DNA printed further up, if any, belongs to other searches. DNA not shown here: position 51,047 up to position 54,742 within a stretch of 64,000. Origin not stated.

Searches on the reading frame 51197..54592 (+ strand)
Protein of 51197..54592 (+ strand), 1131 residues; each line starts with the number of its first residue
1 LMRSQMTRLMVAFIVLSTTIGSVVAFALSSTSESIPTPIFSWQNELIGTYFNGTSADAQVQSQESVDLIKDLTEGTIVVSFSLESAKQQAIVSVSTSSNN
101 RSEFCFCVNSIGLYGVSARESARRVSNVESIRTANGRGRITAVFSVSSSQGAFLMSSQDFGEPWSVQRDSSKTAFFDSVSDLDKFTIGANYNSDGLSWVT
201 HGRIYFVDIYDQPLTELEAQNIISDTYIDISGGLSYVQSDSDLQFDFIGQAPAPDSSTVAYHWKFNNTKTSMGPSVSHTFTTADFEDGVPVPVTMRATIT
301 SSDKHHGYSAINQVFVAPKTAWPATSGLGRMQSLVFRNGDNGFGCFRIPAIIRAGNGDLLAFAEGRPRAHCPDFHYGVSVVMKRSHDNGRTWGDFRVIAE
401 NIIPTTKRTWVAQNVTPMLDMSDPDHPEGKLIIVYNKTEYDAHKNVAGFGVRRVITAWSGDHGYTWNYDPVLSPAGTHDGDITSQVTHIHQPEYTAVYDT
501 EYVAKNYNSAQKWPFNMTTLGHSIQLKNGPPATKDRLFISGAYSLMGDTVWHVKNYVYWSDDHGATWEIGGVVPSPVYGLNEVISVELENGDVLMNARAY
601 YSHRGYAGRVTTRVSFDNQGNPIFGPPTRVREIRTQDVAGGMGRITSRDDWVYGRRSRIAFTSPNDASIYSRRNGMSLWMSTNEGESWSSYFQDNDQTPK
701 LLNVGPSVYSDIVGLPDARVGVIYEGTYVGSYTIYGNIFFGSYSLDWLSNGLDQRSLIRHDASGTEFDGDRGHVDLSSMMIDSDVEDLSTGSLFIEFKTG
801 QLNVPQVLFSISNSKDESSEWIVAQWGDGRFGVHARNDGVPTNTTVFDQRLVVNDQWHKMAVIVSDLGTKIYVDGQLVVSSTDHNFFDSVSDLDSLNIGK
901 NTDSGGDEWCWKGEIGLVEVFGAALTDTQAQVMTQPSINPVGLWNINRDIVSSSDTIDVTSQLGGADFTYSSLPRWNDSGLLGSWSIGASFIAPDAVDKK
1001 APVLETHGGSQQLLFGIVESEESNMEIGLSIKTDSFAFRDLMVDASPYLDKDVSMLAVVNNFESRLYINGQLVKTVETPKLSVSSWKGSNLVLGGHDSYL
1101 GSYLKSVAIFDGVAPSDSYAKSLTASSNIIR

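Call 10: search_protein_families(library=pfam, proteins=[window:51197-54592:+], max_evalue=0.001)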
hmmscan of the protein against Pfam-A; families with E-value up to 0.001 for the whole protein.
window:51197-54592:+ (1131 aa): 4 families
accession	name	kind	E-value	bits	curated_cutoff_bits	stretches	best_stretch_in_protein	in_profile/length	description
PF02973.23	Sialidase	-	2.6e-23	83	26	2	785-935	27-186/189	Sialidase, N-terminal domain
PF13385.13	Laminin_G_3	-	3.6e-17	63.3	27.6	2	800-929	28-149/151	Concanavalin A-like lectin/glucanases superfamily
PF13088.12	BNR_2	-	6e-09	36.1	31.4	1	357-693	1-253/277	BNR repeat-like domain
PF24316.1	Tli3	-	4.9e-05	24.1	27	0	345-406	50-110/129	T6SS Tli3 immunity protein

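Call 11: search_protein_families(library=padloc, proteins=[window:51197-54592:+], max_evalue=0.00001)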
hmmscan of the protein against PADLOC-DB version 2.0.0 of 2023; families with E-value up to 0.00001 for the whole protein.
window:51197-54592:+ (1131 aa): 0 families
